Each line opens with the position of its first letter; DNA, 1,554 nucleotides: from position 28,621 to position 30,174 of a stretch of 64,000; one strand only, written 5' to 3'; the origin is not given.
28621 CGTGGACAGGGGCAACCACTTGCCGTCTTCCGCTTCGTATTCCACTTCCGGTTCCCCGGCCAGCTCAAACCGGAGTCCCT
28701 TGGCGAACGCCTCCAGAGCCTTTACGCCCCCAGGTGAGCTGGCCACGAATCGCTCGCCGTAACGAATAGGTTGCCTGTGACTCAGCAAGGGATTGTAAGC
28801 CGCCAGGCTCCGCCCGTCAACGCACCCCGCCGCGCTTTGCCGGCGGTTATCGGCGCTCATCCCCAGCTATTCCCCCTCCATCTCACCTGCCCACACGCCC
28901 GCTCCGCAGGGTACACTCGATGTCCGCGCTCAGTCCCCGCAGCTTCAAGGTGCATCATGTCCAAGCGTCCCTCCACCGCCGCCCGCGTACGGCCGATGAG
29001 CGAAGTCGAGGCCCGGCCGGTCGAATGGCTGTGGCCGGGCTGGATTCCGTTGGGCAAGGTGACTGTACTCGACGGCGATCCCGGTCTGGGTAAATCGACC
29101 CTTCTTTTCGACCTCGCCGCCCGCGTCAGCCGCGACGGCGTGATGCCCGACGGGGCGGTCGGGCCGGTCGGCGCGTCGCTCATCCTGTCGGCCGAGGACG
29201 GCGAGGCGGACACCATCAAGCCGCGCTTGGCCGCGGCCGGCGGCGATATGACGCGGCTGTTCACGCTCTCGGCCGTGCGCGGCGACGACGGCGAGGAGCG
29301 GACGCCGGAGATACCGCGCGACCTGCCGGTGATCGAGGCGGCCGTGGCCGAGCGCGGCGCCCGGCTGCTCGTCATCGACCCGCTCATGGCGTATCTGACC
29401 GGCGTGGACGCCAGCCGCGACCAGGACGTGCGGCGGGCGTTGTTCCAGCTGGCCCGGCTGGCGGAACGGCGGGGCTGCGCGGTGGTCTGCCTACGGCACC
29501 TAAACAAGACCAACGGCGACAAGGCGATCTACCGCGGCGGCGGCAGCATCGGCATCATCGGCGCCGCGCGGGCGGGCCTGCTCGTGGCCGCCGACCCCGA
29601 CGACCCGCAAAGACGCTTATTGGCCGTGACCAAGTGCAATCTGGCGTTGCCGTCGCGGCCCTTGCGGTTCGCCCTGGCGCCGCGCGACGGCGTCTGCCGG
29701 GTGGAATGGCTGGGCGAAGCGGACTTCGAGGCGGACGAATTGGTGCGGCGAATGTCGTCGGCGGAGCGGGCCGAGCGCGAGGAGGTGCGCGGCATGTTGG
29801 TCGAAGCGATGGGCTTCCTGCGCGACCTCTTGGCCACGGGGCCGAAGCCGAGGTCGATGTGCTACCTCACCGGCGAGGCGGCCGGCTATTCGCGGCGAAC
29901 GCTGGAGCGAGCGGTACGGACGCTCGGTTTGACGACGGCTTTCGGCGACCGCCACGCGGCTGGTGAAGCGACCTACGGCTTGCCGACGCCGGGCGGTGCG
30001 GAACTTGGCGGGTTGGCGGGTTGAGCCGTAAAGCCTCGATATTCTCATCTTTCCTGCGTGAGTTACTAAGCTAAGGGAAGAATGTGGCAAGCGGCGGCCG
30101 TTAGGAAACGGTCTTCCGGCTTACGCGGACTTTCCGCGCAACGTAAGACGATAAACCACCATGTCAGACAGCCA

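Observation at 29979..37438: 7.4-kb PLD-SNF2 helicase-nuclease plus N6-adenine methylase cassette bracketed by a duplicated 3' end of the AAA ATPase gene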

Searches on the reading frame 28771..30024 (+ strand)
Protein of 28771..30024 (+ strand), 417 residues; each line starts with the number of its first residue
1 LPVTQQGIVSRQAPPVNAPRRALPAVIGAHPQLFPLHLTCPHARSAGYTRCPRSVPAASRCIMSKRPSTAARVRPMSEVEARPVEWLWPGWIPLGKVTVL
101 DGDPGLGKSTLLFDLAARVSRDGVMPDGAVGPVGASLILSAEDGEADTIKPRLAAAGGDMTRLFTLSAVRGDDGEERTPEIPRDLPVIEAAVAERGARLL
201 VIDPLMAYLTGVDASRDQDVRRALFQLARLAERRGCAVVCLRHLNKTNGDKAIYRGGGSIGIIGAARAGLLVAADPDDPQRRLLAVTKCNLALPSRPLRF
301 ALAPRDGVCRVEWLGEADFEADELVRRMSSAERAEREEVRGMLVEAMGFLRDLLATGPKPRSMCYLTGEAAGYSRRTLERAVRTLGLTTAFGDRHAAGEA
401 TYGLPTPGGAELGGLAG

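Call 9: search_protein_families(library=pfam, proteins=[window:28771-30024:+], max_evalue=0.01)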
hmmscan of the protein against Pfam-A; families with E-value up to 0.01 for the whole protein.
window:28771-30024:+ (417 aa): 2 families
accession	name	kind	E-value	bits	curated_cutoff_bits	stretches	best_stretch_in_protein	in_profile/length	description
PF13481.12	AAA_25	-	2.1e-35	122.5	27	1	79-248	17-194/195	AAA domain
PF06745.19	ATPase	-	0.0055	16.5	26.6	0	182-242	105-162/231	KaiC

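Call 13: search_protein_families(library=padloc, proteins=[window:28771-30024:+], max_evalue=0.001)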
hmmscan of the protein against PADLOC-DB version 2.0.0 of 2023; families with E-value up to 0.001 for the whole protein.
window:28771-30024:+ (417 aa): 1 family
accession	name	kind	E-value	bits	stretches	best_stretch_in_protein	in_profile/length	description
PDLC04140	mad8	-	0.00085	16.9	0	93-123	25-57/314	mads_8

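Call 14: search_protein_families(library=ncbifam, proteins=[window:28771-30024:+], max_evalue=0.001)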
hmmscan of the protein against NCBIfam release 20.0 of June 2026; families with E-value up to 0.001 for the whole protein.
window:28771-30024:+ (417 aa): 1 family
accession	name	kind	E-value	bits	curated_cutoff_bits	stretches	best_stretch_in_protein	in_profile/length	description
TIGR00416.1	sms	equivalog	0.0002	20.2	403.05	0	90-121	89-120/454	DNA repair protein RadA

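Call 17: find_homologous_proteins(query=window:28771-30024:+, max_evalue=1e-10)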
Query window:28771-30024:+ (417 aa): 4359 proteins with E <= 1e-10 among 8000 candidates; the best 120 are listed.
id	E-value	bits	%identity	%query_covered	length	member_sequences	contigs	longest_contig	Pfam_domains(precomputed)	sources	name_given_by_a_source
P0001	4.8e-227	772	100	85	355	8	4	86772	PF13481.13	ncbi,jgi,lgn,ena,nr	ncbi:MAG TPA: hypothetical protein DDY78_26255 [Planctomycetales bacterium]|nr:hypothetical protein 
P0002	7.0e-209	712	94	84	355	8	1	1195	PF13481.13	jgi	jgi:hypothetical protein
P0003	8.9e-201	685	90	83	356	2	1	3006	PF13481.13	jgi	jgi:AAA domain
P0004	1.7e-193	661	87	85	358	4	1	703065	PF13481.13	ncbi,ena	-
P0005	1.6e-165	569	75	85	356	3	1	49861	PF13481.13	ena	-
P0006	1.3e-157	543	77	78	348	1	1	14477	PF13481.13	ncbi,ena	-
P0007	2.2e-156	539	86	71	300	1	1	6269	PF13481.13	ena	-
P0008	5.4e-156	538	72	85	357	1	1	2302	PF13481.13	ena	-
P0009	2.5e-155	536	71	84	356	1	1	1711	PF13481.13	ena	-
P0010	5.5e-152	525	71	82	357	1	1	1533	PF13481.13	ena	-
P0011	8.7e-150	517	74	78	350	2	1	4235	PF13481.13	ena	-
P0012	1.3e-149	517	75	77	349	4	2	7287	PF13481.13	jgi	jgi:hypothetical protein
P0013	3.2e-149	515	72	82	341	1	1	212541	PF13481.13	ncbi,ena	-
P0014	7.7e-149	514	76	78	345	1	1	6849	PF13481.13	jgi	jgi:AAA domain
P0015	1.9e-146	506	74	78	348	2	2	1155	PF13481.13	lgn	-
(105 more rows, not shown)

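Call 19: find_encoding_contigs(protein=P0004, flank=10000, max_places=3)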
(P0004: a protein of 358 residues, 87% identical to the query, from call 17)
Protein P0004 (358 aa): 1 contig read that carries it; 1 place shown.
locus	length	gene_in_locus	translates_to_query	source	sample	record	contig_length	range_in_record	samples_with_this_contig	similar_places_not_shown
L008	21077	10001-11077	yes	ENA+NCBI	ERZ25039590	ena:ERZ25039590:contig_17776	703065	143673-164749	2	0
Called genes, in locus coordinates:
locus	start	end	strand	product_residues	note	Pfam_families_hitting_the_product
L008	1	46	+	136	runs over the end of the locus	-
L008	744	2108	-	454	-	PF05065:Phage_capsid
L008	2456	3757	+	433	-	PF00067:p450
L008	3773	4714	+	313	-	PF03279:Lip_A_acyltrans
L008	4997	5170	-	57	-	-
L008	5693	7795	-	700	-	PF03235:GmrSD_N, PF07510:GmrSD_C, PF18899:DUF5655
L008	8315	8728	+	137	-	PF12616:DUF3775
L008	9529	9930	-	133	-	-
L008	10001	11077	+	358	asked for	PF13481:AAA_25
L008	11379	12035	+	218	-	-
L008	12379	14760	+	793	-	PF00072:Response_reg, PF00989:PAS, PF13426:PAS_9, PF08447:PAS_3, PF08448:PAS_4, PF00512:HisKA, PF02518:HATPase_c, PF00072:Response_reg, +3 more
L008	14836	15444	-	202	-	PF03130:HEAT_PBS (faint), PF13646:HEAT_2, PF02985:HEAT (faint)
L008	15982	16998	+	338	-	PF07514:TraI_2, PF01966:HD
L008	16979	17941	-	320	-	PF13620:CarboxypepD_reg (faint)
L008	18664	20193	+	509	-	PF13701:DDE_Tnp_1_4, PF01609:DDE_Tnp_1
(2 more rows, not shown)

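Call 20: find_encoding_contigs(protein=P0005, flank=10000, max_places=3)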
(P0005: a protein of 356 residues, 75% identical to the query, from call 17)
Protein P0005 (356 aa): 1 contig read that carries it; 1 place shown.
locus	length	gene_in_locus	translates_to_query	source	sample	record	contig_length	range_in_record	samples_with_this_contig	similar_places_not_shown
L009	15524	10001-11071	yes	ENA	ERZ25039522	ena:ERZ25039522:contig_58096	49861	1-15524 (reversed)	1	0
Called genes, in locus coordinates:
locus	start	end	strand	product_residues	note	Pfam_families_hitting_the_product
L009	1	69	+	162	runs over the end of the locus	PF13520:AA_permease_2 (weak)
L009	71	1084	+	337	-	-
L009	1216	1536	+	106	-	PF00324:AA_permease (weak), PF13520:AA_permease_2 (weak)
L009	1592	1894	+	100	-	-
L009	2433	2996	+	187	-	PF00481:PP2C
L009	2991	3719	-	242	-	-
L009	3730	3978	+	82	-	-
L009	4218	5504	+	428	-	PF00909:Ammonium_transp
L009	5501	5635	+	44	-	-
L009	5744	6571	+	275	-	-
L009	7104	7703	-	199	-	-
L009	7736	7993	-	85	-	-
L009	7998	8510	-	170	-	-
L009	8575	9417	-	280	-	PF13676:TIR_2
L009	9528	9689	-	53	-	-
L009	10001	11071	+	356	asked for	PF13481:AAA_25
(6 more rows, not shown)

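Call 21: find_encoding_contigs(protein=P0013, flank=10000, max_places=3)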
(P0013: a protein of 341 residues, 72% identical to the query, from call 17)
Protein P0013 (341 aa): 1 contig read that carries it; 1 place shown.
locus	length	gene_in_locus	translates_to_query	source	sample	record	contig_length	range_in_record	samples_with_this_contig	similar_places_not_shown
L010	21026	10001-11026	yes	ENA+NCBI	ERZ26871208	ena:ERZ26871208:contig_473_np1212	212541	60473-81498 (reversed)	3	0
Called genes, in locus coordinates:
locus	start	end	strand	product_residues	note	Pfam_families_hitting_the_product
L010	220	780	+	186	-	-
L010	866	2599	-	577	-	PF07587:PSD1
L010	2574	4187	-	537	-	PF02368:Big_2 (weak), PF07583:PSCyt2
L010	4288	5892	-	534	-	PF24807:WD40_CDC20-Fz, PF24817:WD40_WDHD1_1st, PF25174:Beta-prop_THOC3, PF25175:Beta-prop_WDR5, PF23381:Beta-prop_IFT122_1st, PF23389:Beta-prop_WDR19_1st, PF25173:Beta-prop_WDR3_1st, PF24105:Beta-prop_CAF1B_HIR1, +32 more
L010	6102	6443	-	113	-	PF07596:SBP_bac_10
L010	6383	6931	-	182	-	PF07596:SBP_bac_10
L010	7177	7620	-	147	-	-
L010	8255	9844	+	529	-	PF14537:Cytochrom_c3_2 (faint), PF09699:Paired_CXXCH_1 (weak), PF13428:TPR_14 (faint), PF13432:TPR_16 (faint), PF14559:TPR_19 (weak), PF07719:TPR_2 (weak)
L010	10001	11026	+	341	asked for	PF13481:AAA_25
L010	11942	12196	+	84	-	-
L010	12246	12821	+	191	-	PF01844:HNH, PF14279:HNH_5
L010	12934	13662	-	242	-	-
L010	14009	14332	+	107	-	-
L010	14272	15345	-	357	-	-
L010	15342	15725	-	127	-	-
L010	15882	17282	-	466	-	PF13435:Cytochrome_C554 (weak)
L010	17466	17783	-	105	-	PF12770:CHAT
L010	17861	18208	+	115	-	-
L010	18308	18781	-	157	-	-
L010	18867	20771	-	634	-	PF00069:Pkinase, PF01636:APH (faint), PF07714:PK_Tyr_Ser-Thr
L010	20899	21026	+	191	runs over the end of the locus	PF04264:YceI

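Call 46: find_encoding_contigs(protein=P0003, flank=10000, max_places=3)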
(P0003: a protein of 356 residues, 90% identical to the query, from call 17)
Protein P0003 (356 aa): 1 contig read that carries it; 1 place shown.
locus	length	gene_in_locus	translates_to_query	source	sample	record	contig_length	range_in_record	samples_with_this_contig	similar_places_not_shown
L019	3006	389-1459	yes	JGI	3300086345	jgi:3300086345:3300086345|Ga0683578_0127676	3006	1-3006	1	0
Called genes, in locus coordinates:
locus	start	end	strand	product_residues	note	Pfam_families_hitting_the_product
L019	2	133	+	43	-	?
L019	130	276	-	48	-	-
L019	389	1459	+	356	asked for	PF13481:AAA_25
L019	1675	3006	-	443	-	?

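Call 50: search_protein_families(library=phrogs, proteins=[window:28957-30024:+], max_evalue=0.001)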
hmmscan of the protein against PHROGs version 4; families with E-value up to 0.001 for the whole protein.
window:28957-30024:+ (355 aa): 8 families
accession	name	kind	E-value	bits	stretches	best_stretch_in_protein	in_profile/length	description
phrog_906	-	DNA, RNA and nucleotide metabolism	9.2e-16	58.7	1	6-216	499-702/872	DNA polymerase/primase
phrog_10729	-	DNA, RNA and nucleotide metabolism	4.2e-13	49.4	1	27-325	397-697/722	DNA polymerase/primase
phrog_239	-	DNA, RNA and nucleotide metabolism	4.5e-12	46.7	1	20-227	346-574/801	DNA primase/helicase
phrog_3123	-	unknown function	9.2e-12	45.3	1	125-190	448-516/583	-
phrog_25693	-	unknown function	3e-06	27.1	0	125-211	153-239/405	-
phrog_296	-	integration and excision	4.7e-06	26.6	1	19-177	306-420/626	DNA transposition protein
phrog_243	-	DNA, RNA and nucleotide metabolism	9.3e-05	22.5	0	133-192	141-204/273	DnaB-like replicative helicase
phrog_6357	-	unknown function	0.00011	22.6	1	21-60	19-58/321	-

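Call 68: find_encoding_contigs(protein=P0007, flank=10000, max_places=2)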
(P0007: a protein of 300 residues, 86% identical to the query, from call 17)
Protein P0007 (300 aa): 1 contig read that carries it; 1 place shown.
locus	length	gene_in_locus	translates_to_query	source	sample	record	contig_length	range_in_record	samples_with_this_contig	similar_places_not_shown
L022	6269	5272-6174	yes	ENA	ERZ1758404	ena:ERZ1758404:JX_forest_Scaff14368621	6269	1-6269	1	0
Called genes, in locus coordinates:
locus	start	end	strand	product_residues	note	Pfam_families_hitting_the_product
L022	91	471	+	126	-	PF01648:ACPS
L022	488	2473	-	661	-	PF18723:HMUDK_hel, PF03819:MazG (weak), PF18722:MazG_C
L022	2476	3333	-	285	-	-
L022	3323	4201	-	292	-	PF06114:Peptidase_M78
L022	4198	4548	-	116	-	PF13560:HTH_31, PF01381:HTH_3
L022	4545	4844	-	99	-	-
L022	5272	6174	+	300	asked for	PF13481:AAA_25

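Call 89: search_protein_families(library=pfam, proteins=[L010:11429-12196:+], max_evalue=0.001)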
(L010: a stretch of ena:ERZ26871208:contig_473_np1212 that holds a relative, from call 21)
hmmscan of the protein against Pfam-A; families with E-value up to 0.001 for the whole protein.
L010:11429-12196:+ (255 aa): 0 families

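Call 91: find_related_loci(query=window:28957-30024:+, collection=viral_contigs, flank=10000)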
Query window:28957-30024:+ (355 aa) in viral_contigs; peptide patterns used: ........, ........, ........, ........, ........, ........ (x = any residue, [..] = any of these).
12 stretches matched a pattern; 2 encode a relative of the query (tblastn E <= 1e-3); 2 distinct loci.
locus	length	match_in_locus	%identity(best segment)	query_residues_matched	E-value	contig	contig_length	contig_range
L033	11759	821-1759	46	17-326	2e-90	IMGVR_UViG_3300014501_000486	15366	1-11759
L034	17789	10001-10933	50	14-325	1e-79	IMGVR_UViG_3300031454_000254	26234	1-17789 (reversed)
